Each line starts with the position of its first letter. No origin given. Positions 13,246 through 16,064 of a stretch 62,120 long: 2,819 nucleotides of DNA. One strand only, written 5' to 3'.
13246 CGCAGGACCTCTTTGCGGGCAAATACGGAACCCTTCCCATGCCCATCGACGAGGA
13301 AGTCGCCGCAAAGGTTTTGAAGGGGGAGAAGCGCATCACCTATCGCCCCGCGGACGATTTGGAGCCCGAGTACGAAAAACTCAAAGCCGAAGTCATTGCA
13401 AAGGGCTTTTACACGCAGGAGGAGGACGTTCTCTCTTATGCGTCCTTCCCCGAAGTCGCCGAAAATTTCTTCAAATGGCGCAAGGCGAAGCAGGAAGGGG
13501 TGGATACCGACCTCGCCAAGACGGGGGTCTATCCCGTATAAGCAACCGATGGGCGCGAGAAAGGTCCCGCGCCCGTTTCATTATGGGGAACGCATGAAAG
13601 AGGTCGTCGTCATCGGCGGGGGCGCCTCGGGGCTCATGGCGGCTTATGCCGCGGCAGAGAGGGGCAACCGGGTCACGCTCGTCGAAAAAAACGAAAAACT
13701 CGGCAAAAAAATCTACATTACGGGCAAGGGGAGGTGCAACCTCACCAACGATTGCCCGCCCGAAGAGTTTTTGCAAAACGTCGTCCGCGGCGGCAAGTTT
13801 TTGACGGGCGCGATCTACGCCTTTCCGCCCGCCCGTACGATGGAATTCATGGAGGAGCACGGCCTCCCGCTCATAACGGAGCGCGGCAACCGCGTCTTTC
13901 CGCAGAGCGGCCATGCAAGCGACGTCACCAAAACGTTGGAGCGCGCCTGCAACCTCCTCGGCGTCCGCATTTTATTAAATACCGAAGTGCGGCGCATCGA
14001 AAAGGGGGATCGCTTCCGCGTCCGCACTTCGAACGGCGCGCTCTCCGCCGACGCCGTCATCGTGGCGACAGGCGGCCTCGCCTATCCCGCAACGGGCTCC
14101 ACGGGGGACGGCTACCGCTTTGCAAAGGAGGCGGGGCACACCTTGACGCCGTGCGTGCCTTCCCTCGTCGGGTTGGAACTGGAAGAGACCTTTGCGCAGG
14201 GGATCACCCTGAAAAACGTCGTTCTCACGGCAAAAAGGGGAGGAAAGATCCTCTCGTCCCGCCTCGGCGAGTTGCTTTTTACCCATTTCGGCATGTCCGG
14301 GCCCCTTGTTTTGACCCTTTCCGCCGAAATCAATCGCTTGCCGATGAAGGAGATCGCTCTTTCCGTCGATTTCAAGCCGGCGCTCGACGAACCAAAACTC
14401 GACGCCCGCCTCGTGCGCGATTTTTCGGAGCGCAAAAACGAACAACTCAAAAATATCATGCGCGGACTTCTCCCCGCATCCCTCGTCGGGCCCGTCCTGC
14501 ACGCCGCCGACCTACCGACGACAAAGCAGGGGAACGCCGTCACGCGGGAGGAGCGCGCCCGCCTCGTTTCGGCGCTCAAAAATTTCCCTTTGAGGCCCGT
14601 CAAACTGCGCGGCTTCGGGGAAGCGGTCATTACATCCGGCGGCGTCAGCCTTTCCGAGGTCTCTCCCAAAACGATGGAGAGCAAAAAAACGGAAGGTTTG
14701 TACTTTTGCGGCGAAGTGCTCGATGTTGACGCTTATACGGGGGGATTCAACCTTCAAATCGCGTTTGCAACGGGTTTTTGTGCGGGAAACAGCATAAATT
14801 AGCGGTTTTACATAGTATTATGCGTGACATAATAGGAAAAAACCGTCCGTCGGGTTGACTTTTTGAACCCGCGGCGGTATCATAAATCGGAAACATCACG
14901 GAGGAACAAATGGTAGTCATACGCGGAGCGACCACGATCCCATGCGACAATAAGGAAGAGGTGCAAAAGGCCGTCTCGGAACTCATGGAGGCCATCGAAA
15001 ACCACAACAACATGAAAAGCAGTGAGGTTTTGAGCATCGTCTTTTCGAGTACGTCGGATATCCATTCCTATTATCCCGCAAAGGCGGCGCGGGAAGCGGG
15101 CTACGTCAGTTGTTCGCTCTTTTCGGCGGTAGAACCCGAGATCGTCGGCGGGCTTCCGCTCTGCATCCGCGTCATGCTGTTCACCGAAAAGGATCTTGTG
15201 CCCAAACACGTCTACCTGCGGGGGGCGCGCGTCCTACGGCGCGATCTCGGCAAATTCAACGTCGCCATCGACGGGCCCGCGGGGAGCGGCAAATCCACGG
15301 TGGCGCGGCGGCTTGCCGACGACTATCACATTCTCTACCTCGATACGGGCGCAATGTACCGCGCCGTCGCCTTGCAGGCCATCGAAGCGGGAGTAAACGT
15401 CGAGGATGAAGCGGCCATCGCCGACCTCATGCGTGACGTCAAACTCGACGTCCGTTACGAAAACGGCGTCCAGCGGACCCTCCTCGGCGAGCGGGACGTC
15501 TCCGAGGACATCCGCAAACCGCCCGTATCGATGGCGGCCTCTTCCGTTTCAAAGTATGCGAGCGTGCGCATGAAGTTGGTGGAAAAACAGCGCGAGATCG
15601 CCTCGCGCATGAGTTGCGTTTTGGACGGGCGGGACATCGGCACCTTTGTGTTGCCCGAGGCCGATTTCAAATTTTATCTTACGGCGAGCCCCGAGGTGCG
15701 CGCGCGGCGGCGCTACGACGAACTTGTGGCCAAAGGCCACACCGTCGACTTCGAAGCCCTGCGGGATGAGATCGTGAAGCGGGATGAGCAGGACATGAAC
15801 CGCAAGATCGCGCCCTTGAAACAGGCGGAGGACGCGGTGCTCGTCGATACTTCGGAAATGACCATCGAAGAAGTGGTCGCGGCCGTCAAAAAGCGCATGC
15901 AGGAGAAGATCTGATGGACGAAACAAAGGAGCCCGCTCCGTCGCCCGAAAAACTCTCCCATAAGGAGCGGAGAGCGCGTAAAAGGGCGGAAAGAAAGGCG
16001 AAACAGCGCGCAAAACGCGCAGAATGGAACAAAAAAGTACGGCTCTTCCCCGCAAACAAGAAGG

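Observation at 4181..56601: Six copies of a conserved ~28-nt AT-rich composite-palindrome motif (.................-N4-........), each co-oriented with the local genes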

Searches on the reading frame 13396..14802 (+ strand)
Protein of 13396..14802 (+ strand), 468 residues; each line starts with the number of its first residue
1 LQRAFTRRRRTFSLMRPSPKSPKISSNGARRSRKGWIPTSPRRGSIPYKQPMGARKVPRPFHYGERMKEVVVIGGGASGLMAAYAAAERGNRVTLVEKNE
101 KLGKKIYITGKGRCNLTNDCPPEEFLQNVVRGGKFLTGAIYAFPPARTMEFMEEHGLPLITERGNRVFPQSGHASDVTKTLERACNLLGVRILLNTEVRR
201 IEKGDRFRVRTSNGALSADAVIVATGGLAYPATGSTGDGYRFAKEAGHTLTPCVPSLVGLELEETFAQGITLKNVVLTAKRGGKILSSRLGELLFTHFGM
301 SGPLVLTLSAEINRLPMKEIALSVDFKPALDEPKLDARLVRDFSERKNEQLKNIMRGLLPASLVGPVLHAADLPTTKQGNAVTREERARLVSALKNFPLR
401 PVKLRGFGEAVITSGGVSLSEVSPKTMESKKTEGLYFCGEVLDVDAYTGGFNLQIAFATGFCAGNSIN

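Call 27: search_protein_families(library=pfam, proteins=[window:13396-14802:+])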
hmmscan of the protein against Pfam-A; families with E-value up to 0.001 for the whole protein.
window:13396-14802:+ (468 aa): 15 families
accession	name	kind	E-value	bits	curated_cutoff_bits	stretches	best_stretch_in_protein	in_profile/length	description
PF03486.20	HI0933_like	-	1.1e-86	290.6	50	1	69-465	2-243/244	HI0933-like protein Rossmann domain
PF22780.1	HI0933_like_1st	-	6.4e-31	107.8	27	1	254-411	1-164/165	HI0933-like protein barrel and H2TH domain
PF01266.30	DAO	-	6.1e-19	69.2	27.9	2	70-103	2-35/353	FAD dependent oxidoreductase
PF13738.12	Pyr_redox_3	-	5.8e-14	52.5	30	2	147-233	50-140/305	Pyridine nucleotide-disulphide oxidoreductase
PF07992.20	Pyr_redox_2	-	1e-12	48.6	26.1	2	64-103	139-178/291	Pyridine nucleotide-disulphide oxidoreductase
PF00890.30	FAD_binding_2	-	1.9e-10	40.9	20.4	1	70-103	2-35/414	FAD binding domain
PF00070.33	Pyr_redox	-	2.8e-10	41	22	1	70-103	2-35/82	Pyridine nucleotide-disulphide oxidoreductase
PF12831.13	FAD_oxidored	-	5.7e-10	39.5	27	1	69-226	1-145/416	FAD dependent oxidoreductase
PF01593.30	Amino_oxidase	-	2.2e-09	37.5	19.8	1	135-225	165-254/443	Flavin containing amine oxidoreductase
PF13450.12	NAD_binding_8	-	2.5e-08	34.5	21.9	1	72-107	1-36/68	NAD(P)-binding Rossmann-like domain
PF01134.28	GIDA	-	6.3e-08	32.5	22.1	1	69-101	1-34/391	Glucose inhibited division protein A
PF13454.12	NAD_binding_9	-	1.9e-05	25.1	21.8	0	71-118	1-52/155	FAD-NAD(P)-binding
PF01946.23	Thi4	-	9e-05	22.3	26.2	1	68-129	18-80/235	Thi4 family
PF01494.25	FAD_binding_3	-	0.00049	19.9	22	1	69-101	3-35/349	FAD binding domain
PF01262.27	AlaDh_PNT_C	-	0.0007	19.5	23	0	68-106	29-67/214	Alanine dehydrogenase/PNT, C-terminal domain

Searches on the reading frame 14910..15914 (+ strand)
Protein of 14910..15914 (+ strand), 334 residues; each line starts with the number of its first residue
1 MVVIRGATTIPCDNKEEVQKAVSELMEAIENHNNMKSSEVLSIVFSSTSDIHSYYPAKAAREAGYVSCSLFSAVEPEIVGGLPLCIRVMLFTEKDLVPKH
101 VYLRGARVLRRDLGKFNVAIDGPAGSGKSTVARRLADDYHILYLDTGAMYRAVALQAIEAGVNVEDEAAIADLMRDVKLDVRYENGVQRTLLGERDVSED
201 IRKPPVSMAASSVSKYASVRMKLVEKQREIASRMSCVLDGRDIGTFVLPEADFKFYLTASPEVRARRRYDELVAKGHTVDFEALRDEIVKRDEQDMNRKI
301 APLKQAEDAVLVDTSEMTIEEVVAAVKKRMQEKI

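Call 27: search_protein_families(library=pfam, proteins=[window:14910-15914:+])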
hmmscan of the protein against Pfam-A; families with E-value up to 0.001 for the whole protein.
window:14910-15914:+ (334 aa): 7 families
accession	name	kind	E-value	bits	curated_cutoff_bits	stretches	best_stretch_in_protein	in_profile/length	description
PF02224.24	Cytidylate_kin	-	3.2e-74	249.6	26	1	118-330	1-209/211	Cytidylate kinase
PF07736.16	CM_1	-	8.1e-32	110.5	27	1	3-113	3-116/116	Chorismate mutase type I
PF13189.12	Cytidylate_kin2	-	8.5e-10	39.5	28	1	118-294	2-149/176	Cytidylate kinase-like family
PF13238.12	AAA_18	-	1.4e-07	32.4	29.4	1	118-268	1-108/128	AAA domain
PF13207.12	AAA_17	-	1.5e-06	29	27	1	122-180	2-58/136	AAA domain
PF00406.28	ADK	-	2.9e-05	24.7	26.8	1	122-166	3-47/151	Adenylate kinase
PF13671.12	AAA_33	-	0.00078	20.2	27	0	121-152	5-36/143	AAA domain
